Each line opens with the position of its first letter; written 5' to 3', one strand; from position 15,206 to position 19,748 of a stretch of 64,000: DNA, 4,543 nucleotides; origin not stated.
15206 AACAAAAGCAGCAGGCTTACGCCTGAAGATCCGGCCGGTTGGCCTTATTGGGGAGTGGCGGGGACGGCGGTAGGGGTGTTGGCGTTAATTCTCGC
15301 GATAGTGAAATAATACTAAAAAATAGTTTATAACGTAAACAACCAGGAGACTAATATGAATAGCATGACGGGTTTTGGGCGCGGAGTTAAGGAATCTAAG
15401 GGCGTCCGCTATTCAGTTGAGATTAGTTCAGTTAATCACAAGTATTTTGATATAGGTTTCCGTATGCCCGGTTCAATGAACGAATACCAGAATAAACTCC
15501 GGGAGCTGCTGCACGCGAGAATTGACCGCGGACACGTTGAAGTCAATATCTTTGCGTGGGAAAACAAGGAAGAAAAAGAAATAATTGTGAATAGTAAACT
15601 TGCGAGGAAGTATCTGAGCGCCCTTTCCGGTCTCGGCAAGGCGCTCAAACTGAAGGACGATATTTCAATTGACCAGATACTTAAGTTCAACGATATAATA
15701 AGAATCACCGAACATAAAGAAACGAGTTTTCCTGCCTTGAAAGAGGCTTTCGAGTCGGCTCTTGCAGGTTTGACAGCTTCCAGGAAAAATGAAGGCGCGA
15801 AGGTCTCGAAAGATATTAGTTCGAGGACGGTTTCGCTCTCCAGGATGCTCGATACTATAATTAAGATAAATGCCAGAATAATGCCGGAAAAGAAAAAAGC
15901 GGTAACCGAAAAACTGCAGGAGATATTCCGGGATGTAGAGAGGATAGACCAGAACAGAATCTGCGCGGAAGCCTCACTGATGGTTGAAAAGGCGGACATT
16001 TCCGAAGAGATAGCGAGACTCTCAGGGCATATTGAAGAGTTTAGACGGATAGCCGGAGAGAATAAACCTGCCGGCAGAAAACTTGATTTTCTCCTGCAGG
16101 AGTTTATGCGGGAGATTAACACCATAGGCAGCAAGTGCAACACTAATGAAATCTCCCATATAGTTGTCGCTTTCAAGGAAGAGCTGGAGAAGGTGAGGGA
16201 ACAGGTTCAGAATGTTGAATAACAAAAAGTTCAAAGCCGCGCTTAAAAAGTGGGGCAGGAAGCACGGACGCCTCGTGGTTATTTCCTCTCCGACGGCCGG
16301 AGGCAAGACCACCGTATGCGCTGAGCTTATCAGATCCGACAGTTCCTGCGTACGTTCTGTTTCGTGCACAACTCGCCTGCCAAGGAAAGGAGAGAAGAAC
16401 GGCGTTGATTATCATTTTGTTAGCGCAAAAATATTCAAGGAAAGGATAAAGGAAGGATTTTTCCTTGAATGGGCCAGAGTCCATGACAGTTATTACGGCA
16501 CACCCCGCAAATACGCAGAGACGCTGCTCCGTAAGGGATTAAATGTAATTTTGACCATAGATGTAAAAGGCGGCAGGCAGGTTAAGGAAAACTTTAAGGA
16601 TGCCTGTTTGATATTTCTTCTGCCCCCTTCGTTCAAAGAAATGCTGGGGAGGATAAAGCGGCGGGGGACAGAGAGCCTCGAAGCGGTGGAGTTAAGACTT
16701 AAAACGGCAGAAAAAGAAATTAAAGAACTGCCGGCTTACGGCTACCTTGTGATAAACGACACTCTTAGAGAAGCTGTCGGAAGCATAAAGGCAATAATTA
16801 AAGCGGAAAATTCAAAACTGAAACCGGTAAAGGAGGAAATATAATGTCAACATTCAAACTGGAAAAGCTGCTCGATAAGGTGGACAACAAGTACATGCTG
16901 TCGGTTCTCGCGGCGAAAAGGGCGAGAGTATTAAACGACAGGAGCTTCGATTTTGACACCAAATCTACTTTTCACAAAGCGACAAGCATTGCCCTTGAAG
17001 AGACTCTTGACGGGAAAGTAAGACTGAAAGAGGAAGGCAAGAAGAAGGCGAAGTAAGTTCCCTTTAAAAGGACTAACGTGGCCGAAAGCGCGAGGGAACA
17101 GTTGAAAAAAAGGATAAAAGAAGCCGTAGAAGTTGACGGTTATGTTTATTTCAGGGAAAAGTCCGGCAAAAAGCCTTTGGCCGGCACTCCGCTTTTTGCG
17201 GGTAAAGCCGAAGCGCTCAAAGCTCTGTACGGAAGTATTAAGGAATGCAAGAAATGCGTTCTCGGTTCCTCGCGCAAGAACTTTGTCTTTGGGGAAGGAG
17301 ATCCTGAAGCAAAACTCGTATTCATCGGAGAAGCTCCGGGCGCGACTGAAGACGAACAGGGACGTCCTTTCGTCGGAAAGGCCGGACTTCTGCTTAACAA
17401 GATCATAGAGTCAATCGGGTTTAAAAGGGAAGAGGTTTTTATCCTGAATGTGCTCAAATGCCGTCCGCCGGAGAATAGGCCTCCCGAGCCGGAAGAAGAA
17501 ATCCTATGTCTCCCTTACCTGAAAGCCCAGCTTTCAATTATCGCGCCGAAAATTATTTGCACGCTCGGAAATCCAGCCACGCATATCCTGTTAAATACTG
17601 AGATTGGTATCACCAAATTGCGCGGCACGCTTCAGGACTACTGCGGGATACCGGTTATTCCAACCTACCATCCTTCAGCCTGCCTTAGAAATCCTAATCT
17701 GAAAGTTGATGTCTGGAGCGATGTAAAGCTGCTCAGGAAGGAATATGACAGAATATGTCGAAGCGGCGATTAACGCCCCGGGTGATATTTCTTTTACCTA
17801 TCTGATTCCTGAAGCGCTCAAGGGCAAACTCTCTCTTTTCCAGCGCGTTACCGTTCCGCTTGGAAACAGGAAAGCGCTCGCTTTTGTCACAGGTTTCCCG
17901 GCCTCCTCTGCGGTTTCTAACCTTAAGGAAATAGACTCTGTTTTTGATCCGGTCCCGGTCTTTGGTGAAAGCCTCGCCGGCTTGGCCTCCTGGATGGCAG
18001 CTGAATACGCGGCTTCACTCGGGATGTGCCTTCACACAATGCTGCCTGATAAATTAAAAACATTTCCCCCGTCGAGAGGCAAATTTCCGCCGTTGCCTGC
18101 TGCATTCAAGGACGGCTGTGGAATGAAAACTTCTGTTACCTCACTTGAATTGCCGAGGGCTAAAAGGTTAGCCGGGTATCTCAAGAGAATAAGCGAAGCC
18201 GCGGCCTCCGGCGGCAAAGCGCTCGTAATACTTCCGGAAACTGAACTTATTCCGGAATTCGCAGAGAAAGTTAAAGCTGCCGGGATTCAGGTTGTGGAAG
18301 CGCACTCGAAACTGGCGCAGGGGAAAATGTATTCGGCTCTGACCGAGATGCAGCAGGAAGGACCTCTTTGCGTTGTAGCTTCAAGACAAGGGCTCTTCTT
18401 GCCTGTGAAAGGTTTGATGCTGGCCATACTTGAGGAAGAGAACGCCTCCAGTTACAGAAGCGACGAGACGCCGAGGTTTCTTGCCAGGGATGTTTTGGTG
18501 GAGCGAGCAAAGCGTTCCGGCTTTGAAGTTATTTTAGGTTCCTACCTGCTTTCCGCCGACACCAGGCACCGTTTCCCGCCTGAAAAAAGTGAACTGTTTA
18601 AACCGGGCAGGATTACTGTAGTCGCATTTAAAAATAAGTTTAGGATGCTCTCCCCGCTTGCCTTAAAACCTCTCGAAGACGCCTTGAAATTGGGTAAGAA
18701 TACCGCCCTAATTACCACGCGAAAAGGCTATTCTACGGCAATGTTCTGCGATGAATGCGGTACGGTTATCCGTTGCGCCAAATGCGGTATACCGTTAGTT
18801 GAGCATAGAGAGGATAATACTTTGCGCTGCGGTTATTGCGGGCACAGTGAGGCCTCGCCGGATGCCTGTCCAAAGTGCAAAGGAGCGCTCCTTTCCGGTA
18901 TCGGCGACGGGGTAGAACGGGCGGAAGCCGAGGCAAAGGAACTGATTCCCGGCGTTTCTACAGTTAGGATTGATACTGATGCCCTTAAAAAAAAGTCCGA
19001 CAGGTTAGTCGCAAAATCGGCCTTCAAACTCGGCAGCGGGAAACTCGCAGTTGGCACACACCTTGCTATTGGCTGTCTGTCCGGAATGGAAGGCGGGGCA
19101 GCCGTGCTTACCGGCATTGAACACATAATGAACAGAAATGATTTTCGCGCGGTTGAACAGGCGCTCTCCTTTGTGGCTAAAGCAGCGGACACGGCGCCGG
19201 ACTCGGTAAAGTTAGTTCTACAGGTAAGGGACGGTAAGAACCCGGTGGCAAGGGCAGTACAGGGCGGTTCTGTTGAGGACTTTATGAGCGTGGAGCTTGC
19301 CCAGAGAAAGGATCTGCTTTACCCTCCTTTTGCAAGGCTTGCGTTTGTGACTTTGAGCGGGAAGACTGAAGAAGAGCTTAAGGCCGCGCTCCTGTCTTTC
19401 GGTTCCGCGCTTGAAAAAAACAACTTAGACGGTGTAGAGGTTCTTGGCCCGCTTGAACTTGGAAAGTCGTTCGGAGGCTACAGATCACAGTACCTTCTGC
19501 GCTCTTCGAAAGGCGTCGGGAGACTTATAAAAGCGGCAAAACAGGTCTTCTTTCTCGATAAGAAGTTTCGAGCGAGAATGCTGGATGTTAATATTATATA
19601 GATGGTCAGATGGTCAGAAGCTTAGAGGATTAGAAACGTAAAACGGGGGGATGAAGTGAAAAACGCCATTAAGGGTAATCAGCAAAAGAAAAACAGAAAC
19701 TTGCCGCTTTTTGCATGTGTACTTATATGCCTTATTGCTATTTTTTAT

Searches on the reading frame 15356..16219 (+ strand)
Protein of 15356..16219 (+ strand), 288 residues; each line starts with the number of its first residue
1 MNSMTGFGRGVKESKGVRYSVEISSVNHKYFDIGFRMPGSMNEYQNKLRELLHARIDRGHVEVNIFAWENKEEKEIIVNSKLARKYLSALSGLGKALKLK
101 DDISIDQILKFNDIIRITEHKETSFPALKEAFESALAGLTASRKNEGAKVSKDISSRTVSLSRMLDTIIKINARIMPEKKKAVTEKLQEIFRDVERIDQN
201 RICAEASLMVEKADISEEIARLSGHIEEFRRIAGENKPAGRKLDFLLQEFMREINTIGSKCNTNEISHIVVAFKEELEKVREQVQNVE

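Call 85: search_protein_families(library=pfam, proteins=[window:15356-16219:+], max_evalue=0.00001)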
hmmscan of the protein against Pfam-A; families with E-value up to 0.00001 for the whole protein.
window:15356-16219:+ (288 aa): 2 families
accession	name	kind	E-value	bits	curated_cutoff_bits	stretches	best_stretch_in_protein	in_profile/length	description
PF03755.18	YicC-like_N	-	3e-39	135.3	25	1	1-150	1-154/156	Endoribonuclease YicC-like, N-terminal region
PF08340.16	YicC-like_C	-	7.1e-39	133.1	27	1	172-288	5-120/120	Endoribonuclease YicC-like, C-terminal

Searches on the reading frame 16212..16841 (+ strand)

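Call 85: search_protein_families(library=pfam, proteins=[window:16212-16841:+], max_evalue=0.00001)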
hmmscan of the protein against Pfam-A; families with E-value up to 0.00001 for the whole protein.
window:16212-16841:+ (210 aa): 1 family
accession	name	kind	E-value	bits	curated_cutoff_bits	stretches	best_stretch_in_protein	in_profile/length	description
PF00625.27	Guanylate_kin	-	1.9e-37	129.2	25.2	1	19-198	2-181/182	Guanylate kinase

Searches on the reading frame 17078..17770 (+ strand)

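Call 85: search_protein_families(library=pfam, proteins=[window:17078-17770:+], max_evalue=0.00001)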
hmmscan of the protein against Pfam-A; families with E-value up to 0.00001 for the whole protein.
window:17078-17770:+ (231 aa): 1 family
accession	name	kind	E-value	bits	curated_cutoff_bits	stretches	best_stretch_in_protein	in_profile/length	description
PF03167.25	UDG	-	3e-37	128.3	24.3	1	71-216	1-140/141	Uracil DNA glycosylase superfamily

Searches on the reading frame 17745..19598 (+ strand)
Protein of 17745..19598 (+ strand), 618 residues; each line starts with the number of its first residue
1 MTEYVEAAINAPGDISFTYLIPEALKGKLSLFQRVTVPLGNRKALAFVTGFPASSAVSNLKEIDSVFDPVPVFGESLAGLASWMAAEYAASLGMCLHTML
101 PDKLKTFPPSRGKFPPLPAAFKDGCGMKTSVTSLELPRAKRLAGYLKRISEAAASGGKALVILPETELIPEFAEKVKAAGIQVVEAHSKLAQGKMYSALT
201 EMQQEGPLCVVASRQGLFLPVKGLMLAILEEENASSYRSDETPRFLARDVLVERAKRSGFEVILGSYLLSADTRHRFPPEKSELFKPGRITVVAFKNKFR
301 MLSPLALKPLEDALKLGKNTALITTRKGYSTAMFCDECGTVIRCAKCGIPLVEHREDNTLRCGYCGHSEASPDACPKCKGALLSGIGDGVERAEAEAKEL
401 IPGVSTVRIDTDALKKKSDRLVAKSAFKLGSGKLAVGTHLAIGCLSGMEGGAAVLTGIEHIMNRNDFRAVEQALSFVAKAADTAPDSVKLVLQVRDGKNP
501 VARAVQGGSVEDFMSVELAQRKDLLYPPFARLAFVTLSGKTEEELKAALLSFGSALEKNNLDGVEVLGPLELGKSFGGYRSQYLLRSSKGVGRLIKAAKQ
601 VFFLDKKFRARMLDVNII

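Call 85: search_protein_families(library=pfam, proteins=[window:17745-19598:+], max_evalue=0.00001)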
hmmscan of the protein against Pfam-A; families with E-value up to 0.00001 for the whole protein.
window:17745-19598:+ (618 aa): 2 families
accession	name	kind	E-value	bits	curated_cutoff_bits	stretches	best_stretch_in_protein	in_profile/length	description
PF17764.6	PriA_3primeBD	-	8.9e-21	74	22.7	1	8-101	3-96/96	3'DNA-binding domain (3'BD)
PF18319.7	Zn_ribbon_PriA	-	8.3e-07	29.3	26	1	344-369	1-26/27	PriA DNA helicase Cys-rich region (CRR) domain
